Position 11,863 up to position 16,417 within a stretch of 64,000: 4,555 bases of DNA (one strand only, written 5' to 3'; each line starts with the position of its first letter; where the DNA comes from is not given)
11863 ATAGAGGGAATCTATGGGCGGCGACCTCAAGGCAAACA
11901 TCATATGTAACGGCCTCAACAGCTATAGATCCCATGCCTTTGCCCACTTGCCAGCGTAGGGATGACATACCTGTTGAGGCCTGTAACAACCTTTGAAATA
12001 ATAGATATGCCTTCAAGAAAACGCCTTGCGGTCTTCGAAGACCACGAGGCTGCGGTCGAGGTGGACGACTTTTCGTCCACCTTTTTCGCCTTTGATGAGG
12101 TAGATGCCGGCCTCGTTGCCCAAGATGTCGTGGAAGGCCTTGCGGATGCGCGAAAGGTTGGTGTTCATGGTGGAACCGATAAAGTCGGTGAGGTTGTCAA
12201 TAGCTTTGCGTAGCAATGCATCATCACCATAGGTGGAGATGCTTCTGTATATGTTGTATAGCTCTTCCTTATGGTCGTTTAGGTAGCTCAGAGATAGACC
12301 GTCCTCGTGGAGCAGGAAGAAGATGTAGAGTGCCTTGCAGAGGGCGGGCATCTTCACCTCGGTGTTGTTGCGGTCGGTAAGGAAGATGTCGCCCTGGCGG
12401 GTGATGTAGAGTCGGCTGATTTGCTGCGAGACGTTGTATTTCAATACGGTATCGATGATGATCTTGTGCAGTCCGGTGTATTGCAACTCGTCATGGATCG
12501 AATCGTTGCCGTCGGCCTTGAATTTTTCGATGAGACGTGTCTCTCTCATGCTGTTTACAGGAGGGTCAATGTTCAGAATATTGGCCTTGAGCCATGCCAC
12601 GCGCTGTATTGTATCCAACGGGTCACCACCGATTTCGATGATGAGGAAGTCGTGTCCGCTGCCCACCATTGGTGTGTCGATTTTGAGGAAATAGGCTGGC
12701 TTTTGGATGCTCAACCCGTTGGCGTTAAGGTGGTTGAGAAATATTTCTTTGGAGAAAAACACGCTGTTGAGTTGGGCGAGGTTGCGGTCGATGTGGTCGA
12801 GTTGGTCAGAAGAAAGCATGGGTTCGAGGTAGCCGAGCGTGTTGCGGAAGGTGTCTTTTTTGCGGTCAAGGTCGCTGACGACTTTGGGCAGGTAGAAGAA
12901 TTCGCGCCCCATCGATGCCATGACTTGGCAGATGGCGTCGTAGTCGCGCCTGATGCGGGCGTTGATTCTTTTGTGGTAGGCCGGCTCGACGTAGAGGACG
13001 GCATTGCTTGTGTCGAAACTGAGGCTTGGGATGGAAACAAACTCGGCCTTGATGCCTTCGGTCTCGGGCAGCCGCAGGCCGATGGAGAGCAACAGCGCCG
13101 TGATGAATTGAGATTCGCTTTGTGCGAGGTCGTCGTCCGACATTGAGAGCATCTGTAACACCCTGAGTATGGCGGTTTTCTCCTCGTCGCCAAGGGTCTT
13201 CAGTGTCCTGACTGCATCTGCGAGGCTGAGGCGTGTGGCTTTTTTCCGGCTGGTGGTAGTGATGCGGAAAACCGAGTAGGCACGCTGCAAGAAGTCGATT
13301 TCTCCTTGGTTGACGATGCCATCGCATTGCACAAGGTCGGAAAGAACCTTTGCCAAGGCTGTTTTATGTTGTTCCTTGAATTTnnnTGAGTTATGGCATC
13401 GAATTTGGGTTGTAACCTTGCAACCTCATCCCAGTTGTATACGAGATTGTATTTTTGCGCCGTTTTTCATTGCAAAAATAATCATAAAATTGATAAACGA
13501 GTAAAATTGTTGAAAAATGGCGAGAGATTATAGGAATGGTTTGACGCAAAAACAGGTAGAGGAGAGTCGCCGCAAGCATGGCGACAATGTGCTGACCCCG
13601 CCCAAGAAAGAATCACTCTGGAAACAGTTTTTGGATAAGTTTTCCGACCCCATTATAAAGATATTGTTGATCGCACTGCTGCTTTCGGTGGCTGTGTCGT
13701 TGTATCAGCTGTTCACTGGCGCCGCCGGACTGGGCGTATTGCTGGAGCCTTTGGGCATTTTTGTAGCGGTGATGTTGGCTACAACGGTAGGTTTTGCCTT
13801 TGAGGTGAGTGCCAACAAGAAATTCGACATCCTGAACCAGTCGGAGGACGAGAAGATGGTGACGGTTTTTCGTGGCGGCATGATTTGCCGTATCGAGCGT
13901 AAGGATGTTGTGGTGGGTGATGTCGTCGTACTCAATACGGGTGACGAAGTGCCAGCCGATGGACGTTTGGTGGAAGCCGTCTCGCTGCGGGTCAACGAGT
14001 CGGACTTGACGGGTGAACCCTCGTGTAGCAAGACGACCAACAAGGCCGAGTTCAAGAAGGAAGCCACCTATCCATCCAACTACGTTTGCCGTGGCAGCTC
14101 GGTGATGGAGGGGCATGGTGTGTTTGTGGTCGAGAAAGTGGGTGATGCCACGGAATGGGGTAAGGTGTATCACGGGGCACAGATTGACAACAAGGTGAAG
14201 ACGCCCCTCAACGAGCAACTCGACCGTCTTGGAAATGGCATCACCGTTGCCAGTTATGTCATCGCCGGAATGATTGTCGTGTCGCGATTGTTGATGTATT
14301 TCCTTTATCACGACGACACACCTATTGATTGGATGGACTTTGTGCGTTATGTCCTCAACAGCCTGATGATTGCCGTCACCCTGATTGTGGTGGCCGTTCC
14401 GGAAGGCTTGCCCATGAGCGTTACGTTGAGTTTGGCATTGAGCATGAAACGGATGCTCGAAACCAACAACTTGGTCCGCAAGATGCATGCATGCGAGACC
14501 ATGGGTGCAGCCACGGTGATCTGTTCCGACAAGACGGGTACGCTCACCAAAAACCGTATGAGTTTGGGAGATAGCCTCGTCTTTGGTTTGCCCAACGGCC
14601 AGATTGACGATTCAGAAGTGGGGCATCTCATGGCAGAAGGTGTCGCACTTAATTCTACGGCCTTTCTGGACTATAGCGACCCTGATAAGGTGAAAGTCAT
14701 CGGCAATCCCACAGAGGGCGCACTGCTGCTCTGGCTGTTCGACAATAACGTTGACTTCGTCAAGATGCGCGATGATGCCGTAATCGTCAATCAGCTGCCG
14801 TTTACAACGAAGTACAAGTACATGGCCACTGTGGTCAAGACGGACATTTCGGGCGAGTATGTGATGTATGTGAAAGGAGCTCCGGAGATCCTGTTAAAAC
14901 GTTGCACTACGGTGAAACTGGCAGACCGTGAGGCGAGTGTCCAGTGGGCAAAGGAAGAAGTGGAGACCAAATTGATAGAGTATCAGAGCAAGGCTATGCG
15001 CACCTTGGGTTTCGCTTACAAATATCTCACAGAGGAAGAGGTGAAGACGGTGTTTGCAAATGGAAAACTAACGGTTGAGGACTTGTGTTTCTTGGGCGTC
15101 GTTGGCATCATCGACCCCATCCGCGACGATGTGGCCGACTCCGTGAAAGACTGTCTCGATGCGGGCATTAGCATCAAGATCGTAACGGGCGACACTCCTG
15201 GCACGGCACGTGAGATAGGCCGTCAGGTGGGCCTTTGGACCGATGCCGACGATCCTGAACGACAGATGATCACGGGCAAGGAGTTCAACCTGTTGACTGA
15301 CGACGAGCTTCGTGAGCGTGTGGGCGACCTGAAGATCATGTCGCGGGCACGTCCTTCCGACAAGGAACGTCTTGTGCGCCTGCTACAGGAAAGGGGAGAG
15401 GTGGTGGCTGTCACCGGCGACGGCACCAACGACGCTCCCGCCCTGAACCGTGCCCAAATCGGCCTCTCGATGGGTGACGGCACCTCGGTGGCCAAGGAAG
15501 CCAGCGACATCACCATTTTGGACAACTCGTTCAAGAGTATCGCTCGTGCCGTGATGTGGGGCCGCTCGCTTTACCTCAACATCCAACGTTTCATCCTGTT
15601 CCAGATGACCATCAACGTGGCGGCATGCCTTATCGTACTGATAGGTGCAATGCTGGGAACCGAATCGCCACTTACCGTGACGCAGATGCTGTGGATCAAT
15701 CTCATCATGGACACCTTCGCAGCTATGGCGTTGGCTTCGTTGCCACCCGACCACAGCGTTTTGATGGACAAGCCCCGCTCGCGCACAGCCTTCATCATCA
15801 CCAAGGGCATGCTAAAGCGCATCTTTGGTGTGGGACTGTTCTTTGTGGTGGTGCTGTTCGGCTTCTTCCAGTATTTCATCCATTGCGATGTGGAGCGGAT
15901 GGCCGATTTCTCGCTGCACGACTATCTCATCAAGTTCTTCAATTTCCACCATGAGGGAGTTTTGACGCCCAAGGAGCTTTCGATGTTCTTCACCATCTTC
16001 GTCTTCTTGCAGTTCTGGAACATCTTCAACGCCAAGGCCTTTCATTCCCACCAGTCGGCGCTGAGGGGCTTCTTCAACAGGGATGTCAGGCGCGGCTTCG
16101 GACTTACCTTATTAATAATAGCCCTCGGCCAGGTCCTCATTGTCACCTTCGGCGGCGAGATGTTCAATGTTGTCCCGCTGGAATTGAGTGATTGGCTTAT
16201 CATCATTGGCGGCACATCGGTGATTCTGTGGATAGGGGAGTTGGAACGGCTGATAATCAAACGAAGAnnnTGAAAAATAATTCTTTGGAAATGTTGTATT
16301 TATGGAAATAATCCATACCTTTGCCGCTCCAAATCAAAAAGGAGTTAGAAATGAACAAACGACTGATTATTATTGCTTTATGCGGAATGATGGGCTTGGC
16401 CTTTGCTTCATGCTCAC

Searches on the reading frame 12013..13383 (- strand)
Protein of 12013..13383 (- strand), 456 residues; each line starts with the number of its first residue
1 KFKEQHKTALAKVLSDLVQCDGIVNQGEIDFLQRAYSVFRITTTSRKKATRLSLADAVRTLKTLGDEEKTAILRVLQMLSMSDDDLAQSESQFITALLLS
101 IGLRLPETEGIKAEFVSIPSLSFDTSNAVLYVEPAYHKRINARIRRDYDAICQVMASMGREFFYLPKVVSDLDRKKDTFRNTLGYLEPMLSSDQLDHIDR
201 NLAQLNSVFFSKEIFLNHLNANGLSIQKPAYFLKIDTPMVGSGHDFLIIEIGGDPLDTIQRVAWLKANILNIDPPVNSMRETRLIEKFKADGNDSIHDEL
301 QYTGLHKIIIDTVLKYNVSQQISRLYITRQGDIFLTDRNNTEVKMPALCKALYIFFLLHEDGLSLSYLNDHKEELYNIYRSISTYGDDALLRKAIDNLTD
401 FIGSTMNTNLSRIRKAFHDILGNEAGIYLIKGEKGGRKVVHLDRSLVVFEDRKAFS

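Call 97: search_protein_families(library=pfam, proteins=[window:12013-13383:-], max_evalue=0.0001)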
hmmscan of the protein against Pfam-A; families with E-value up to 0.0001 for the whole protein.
window:12013-13383:- (456 aa): 1 family
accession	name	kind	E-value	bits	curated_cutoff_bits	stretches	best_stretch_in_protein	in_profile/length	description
PF05099.18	TerB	-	8.2e-06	26.5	24.4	0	50-103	54-108/118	Tellurite resistance protein TerB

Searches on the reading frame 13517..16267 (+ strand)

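Call 21: search_protein_families(library=pfam, proteins=[window:13517-16267:+], max_evalue=0.0001)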
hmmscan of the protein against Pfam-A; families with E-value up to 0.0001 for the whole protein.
window:13517-16267:+ (917 aa): 6 families
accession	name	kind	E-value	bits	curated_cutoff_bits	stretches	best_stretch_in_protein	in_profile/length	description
PF00122.25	E1-E2_ATPase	-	1.7e-36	125.9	28.1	1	112-314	4-179/181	E1-E2 ATPase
PF00689.26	Cation_ATPase_C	-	2.9e-34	118.8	27.3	1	717-913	2-175/175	Cation transporting ATPase, C-terminus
PF13246.12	Cation_ATPase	-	3.8e-21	75.3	21.7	1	377-466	2-91/91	Cation transport ATPase (P-type)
PF00690.31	Cation_ATPase_N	-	2.3e-16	59.6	20.4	1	4-57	16-69/69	Cation transporter/ATPase, N-terminus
PF00702.32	Hydrolase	-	1.4e-12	48.8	26.4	1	472-646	40-190/191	haloacid dehalogenase-like hydrolase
PF08282.18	Hydrolase_3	-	5.7e-06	26.7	20.9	1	619-678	195-254/255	haloacid dehalogenase-like hydrolase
